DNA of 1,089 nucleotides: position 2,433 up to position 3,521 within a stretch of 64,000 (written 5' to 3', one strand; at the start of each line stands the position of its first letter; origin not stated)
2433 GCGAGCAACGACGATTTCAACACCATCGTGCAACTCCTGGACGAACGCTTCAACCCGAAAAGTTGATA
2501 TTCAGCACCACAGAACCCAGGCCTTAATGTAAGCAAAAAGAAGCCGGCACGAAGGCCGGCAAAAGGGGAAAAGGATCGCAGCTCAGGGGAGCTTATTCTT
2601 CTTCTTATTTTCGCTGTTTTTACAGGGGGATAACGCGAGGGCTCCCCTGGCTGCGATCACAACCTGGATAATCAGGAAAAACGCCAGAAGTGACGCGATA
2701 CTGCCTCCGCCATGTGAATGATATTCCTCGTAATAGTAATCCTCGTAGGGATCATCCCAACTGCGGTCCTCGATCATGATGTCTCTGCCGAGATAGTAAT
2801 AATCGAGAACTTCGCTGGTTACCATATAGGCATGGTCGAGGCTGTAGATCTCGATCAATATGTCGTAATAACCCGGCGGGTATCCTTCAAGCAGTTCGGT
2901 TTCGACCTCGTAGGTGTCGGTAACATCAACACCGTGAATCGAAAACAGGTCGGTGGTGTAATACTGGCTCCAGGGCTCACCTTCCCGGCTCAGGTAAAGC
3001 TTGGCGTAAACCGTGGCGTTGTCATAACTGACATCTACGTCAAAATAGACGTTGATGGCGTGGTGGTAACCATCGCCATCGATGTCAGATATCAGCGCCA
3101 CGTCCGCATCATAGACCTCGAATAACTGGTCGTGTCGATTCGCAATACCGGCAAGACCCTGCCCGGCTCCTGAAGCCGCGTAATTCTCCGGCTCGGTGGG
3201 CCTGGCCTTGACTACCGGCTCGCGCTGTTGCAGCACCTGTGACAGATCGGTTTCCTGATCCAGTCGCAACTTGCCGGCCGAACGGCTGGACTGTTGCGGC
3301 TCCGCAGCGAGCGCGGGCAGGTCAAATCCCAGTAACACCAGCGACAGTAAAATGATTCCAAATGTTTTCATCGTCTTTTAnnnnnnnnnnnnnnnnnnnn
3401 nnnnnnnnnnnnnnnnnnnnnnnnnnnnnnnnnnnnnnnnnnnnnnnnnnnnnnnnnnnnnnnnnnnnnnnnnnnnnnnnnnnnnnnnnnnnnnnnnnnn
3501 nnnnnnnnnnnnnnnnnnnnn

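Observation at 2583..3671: Operon of a His/Tyr/Gly-rich secreted peptide and an acidic Tyr-rich secreted protein ending in a GlyGly-CTERM-like sorting signal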

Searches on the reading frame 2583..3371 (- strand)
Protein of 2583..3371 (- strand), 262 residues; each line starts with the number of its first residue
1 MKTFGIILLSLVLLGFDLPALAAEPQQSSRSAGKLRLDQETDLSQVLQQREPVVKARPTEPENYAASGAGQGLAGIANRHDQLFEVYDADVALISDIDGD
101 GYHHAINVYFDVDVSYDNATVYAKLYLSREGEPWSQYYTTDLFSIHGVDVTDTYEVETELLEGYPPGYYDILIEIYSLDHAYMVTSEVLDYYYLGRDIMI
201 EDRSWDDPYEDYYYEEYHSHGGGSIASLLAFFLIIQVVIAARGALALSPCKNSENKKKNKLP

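Call 3: search_protein_families(library=ncbifam, proteins=[window:2583-3371:-], max_evalue=10)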
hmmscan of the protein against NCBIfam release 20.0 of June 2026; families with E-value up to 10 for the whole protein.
window:2583-3371:- (262 aa): 1 family
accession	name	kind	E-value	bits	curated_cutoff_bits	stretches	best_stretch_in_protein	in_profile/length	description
NF038116.1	Sden1266_dom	domain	7.9e-36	123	53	1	84-206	2-124/124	choice-of-anchor H family protein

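Call 4: search_protein_families(library=pfam, proteins=[window:2583-3371:-], max_evalue=10)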
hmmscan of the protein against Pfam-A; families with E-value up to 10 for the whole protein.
window:2583-3371:- (262 aa): 0 families

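Call 7: find_homologous_proteins(query=window:2583-3371:-)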
Query window:2583-3371:- (262 aa): 395 proteins with E <= 0.001 among 3053 candidates; the best 120 are listed.
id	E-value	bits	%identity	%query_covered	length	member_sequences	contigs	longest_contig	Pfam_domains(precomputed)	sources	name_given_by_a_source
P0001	2.0e-159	547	95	95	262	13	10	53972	-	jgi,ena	jgi:hypothetical protein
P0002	1.3e-157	541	92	100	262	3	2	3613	-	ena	-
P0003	1.5e-156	537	92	100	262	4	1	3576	-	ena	-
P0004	6.3e-156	535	92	100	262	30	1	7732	-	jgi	-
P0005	6.1e-155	532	91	100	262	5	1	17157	-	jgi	jgi:hypothetical protein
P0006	1.5e-152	524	91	100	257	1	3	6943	-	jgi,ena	-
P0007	1.8e-152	524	90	100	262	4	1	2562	-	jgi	jgi:hypothetical protein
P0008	3.9e-152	523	90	100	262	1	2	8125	-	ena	-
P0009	8.9e-148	509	86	100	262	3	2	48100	-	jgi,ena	-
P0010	7.0e-147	506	86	100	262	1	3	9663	-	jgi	-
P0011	1.4e-144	498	84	100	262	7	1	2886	-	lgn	-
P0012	3.8e-143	494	84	100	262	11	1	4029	-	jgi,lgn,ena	-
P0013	1.7e-139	482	82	100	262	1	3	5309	-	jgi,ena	-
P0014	3.1e-139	481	82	100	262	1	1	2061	-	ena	-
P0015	6.0e-138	476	81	100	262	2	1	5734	-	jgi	-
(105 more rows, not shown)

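Call 14: find_related_loci(query=A2, collection=genome_contigs, flank=6000)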
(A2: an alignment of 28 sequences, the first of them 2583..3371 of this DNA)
Query A2 (262 aa) in genome_contigs; peptide patterns used: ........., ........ (x = any residue, [..] = any of these).
44 stretches matched a pattern; 36 encode a relative of the query (tblastn E <= 1e-3); 36 distinct loci.
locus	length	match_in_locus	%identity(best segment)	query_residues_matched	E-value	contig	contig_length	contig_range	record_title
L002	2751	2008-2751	92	1-248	1e-160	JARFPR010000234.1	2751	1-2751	MAG: Gammaproteobacteria bacterium isolate MAG_Ve_Sed_03 k141_3567196, whole genome shotgun sequence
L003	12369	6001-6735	91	1-250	4e-149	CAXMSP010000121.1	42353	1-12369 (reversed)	MAG: uncultured Gammaproteobacteria bacterium isolate 10C-St20-MC-01_bin.30.orig genome assembly, contig: k141_29577, wh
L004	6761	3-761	87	9-261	1e-142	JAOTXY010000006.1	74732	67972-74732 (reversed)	MAG: Gammaproteobacteria bacterium isolate 21_Jan_SF_Bin30 21_Jan_SF_Bin30_scaffold_145_c1, whole genome shotgun sequenc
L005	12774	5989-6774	79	1-262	1e-140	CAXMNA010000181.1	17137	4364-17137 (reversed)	MAG: uncultured Gammaproteobacteria bacterium isolate 07C-BC-St02_bin.9.orig genome assembly, contig: k141_1837773, whol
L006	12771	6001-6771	74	1-261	4e-127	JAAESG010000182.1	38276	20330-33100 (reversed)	MAG: Gammaproteobacteria bacterium isolate Ust_6 UstG_CONTIG1208372, whole genome shotgun sequence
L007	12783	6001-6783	69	1-261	2e-122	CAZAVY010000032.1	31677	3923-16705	MAG TPA_asm: uncultured Gammaproteobacteria bacterium isolate binchicken_co24_146 genome assembly, contig: NODE_383_leng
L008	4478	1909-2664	73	1-254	2e-123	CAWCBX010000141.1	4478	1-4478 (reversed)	MAG: uncultured Gammaproteobacteria bacterium isolate MFD03551.bin.3.55 genome assembly, contig: contig_74850, whole gen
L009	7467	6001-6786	69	1-262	2e-120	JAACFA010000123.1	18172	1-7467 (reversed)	MAG: Gammaproteobacteria bacterium isolate bin.4 scaffold_6636, whole genome shotgun sequence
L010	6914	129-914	69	1-262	5e-120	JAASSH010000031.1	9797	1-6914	MAG: Gammaproteobacteria bacterium isolate HS_metabat.13 HS_C239, whole genome shotgun sequence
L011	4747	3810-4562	75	1-250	4e-119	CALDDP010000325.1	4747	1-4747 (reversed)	MAG: uncultured Gammaproteobacteria bacterium isolate N1_Bin_MAXBIN__089_1 genome assembly, contig: c_000000721948, whol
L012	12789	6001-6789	69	1-262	2e-116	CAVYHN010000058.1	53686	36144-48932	MAG: uncultured Gammaproteobacteria bacterium isolate MFD03551.bin.2.49 genome assembly, contig: contig_86301, whole gen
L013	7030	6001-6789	68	1-262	7e-116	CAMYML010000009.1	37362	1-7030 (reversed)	MAG: uncultured Gammaproteobacteria bacterium isolate FO_M_Gamma_012 genome assembly, contig: scaffold_999, whole genome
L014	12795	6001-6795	68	1-262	5e-114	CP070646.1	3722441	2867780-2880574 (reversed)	MAG: Gammaproteobacteria bacterium isolate bin89 chromosome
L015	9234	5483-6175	78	20-250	6e-114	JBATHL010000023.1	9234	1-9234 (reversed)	MAG: Gammaproteobacteria bacterium isolate MFD10361_ilm_asm_bin2 k127_197826, whole genome shotgun sequence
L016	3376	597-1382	65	1-262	5e-111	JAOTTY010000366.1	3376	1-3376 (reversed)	MAG: Gammaproteobacteria bacterium isolate 13_July_SF_Bin35 13_July_SF_Bin35_scaffold_17245_c1, whole genome shotgun seq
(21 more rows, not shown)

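Call 24: search_protein_representatives(protein=window:2583-3371:-)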
Query: 262 residues. Proteins with E-value up to 0.001 (for the whole library): 633; up to 1e-10: 449; up to 1e-30: 41. The best 150 are listed.
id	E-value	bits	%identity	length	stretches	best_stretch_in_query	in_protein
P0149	5.7e-117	406.1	35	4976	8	82-177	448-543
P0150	3.7e-72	259.2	56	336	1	8-262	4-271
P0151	3.4e-70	252.8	56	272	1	8-253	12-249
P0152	1.9e-68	247.1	57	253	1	20-239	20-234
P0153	3.4e-65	236.4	32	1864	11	84-186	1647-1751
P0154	4.2e-64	232.8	50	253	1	11-251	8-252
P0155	5.1e-59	216.2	51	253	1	7-244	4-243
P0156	2.3e-56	207.5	34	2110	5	82-207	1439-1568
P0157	1.4e-51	191.8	71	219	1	86-204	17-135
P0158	7.6e-51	189.4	45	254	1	16-250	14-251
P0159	6.6e-49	183.0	68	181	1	1-136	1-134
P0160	1.1e-47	179.1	69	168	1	8-134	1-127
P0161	1.3e-44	168.9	49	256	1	17-224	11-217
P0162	1.2e-39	152.7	40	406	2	81-211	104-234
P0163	5.5e-39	150.5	36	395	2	30-186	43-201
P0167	2.1e-36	142.1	41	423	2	77-212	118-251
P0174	3.5e-34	134.8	36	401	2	81-210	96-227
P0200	8.2e-29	117.2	38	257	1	29-230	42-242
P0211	1.1e-27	113.5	41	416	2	78-192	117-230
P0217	8.3e-27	110.6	42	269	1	83-240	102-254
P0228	5.9e-26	107.8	46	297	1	82-223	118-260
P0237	4.5e-25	104.9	44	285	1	81-225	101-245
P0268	1.6e-23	99.8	49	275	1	81-232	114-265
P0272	2.4e-23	99.3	39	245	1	76-238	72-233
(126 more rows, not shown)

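Call 27: predict_structure(alignment_id=A2)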
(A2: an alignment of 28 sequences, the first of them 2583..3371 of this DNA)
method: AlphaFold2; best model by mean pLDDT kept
length: 262 residues; sequences in the alignment: 28
mean_pLDDT: 58.2   pTM: 0.50
mean pLDDT of the five models: 58.2, 49.1, 48.1, 46.4, 46.2
residues with pLDDT >= 90: 0; 70-90: 57; 50-70: 136; < 50: 69
segments of 3 or more residues with pLDDT < 50: 17-23, 74-82, 181-189, 204-224, 245-262
pLDDT, mean of each block of 10 residues (from residue 1): 68 51 58 72 76 65 54 46 58 66 69 62 69 64 58 67 67 66 41 59 45 33 53 71 45 35 34
secondary structure, 60 per line:
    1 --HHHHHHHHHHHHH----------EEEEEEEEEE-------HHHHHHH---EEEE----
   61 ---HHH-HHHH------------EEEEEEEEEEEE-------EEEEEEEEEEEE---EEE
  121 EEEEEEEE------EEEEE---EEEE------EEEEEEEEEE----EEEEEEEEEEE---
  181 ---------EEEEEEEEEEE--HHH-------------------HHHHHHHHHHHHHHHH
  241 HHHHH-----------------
elements in order: H3-15 E26-35 H43-49 E53-56 H68-71 E84-95 E103-114 E118-128 E135-139 E143-146 E153-162 E167-177 E190-200 H225-245

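Call 29: search_protein_families(library=ncbifam, alignment_id=A3, max_evalue=1)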
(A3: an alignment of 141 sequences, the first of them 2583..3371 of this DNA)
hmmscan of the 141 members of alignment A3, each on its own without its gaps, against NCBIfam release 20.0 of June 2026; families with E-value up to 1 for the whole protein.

A. member 1, window:2583-3371:- (262 aa): 1 family
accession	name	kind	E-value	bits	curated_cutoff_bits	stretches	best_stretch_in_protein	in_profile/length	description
NF038116.1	Sden1266_dom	domain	7.9e-36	123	53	1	84-206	2-124/124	choice-of-anchor H family protein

B. families by the number of members that match (of 141 scanned): 58 families (the first 25 are shown)
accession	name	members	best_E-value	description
NF038116.1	Sden1266_dom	141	6.3e-90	choice-of-anchor H family protein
TIGR03501.1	GlyGly_CTERM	29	0.00094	GlyGly-CTERM sorting domain-containing protein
TIGR03901.2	MYXO-CTERM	10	0.003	MYXO-CTERM sorting domain-containing protein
NF033191.4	JDVT-CTERM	6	5.3e-08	JDVT-CTERM domain-containing protein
NF038115.1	SVAGG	6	0.0016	SVAGG family GlyGly-CTERM protein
TIGR03382.1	GC_trans_RRR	3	0.055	MYXO-CTERM sorting domain-containing protein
NF042931.1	SAG1386_EF1546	2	0.0036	SAG1386/EF1546 family surface-associated protein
NF053819.1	EF0750_LPXTG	2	0.16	EF2685/EF0750 family sortase-dependent surface protein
NF011517.0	PRK14956.1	2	0.21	DNA polymerase III subunits gamma and tau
NF045529.2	Heimdall-CTERM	1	0.016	Heimdall-CTERM domain-containing surface protein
NF041630.1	CBS_CbpB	1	0.017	cyclic-di-AMP-binding protein CbpB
NF040980.1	Ve_Inv_Crono_N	1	0.018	inverse autotransporter invasin Inv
NF007423.1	PRK09966.1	1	0.02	diguanylate cyclase DgcN/YfiN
NF038083.1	CU044_5270_fam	1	0.02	CU044_5270 family protein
NF045937.1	MSC_0624_12TM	1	0.028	MSC_0624 family F1-like ATPase-associated membrane protein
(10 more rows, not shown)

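Call 44: find_related_loci(query=A4, collection=metagenome_contigs, flank=3000)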
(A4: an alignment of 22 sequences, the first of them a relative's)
Query A4 (267 aa) in metagenome_contigs; peptide patterns used: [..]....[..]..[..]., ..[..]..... (x = any residue, [..] = any of these).
422 stretches matched a pattern; 343 encode a relative of the query (tblastn E <= 1e-3); the best 80 are kept; 80 distinct loci.
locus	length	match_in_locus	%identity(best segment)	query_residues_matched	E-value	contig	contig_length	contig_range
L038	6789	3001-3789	59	1-261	3e-87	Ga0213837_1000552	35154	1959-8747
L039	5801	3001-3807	56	1-266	1e-83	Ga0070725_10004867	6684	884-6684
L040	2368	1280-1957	46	12-247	2e-57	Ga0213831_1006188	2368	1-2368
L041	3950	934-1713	42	20-264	9e-53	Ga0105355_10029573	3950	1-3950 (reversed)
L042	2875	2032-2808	42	22-265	1e-52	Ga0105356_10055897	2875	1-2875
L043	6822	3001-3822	40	1-261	1e-51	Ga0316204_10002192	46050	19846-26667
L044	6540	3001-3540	53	96-264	1e-51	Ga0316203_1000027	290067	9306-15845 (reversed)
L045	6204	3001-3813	41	18-261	1e-51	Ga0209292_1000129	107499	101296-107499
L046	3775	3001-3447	61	105-247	6e-50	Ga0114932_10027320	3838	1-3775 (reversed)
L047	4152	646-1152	53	101-265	1e-49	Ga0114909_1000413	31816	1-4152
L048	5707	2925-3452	53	54-231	9e-49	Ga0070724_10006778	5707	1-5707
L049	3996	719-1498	42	14-244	9e-49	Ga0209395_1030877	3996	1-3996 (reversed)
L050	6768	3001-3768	40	18-261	1e-48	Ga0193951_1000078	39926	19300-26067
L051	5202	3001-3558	50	81-261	1e-48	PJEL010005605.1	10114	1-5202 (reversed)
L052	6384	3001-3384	65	108-231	3e-48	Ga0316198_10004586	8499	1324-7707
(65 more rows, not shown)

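Call 45: fold_search(model_id=the predicted structure, library=pdb)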
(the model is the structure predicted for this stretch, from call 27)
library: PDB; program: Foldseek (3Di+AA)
matches with E <= 10: 1778; with E <= 0.001: 5
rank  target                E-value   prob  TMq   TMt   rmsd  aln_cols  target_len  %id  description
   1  6o14_A                3.0e-04  1.00  0.27  0.43  16.3       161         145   10  Crystal structure of the Aquifex aeolicus Wzt Carbohydrate Binding Domain (released 2020-01-15)
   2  6o14_B                3.9e-04  1.00  0.28  0.45  11.8       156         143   12  Crystal structure of the Aquifex aeolicus Wzt Carbohydrate Binding Domain (released 2020-01-15)
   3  6om2_A                6.8e-04  1.00  0.25  0.13   5.8       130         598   11  Crystal structure of atypical integrin alphaV beta8 with proTGF-beta1 ligand peptide (released 2019-12-11)
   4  8dku_A                7.2e-04  1.00  0.29  0.21  12.4       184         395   11  CryoEM structure of the A. aeolicus WzmWzt transporter bound to the native O antigen (released 2022-09-21)
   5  8dky_A                7.6e-04  1.00  0.27  0.43  12.0       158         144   11  Crystal structure of the Aquifex aeolicus Wzt Carbohydrate Binding Domain bound to 3-O-methyl-D-mannose (released 2022-09-21)
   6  1tza_B                1.2e-03  0.98  0.23  0.38   9.0       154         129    9  X-ray structure of Northeast Structural Genomics Consortium target SoR45 (released 2004-07-27)
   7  8dne_C                1.4e-03  0.99  0.24  0.18  12.3       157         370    9  CryoEM structure of the A.aeolicus WzmWzt transporter bound to ATP (released 2022-09-21)
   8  2x42                  1.6e-03  0.99  0.25  0.11   6.7       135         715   12  Structure of beta-glucosidase 3B from Thermotoga neapolitana in complex with alpha-D-glucose (released 2010-02-09)
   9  7ey1_A                1.9e-03  0.98  0.25  0.11   6.0       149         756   17  Bifunctional xylosidase/glucosidase LXYL with intermediate substrate xylose (released 2022-06-01)
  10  9co6_D                2.6e-03  0.99  0.26  0.44   7.4       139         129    8  BA.5 spike/Nanosota-9 complex (released 2024-11-20)
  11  8dne_A                2.6e-03  0.98  0.26  0.19  13.4       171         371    8  CryoEM structure of the A.aeolicus WzmWzt transporter bound to ATP (released 2022-09-21)
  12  7ey2_C                2.6e-03  0.97  0.25  0.10   6.0       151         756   17  Bifunctional xylosidase/glucosidase LXYL D300N mutant with intermediate substrate xylose (released 2022-06-01)
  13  8dek_B                2.8e-03  0.99  0.23  0.15   5.3       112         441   12  The structure of the glycopeptidase catalytic domain including the linker of Amuc_1438 (released 2022-08-31)
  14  7a4t_A                2.8e-03  0.98  0.24  0.40   7.3       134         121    8  Crystal structure of the GCN coiled-coil in complex with nanobody Nb39 (released 2021-05-05)
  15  1xvs_A                2.8e-03  0.96  0.23  0.40   8.2       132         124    9  Crystal structure of apaG Protein from Vibrio cholerae (released 2004-12-14)
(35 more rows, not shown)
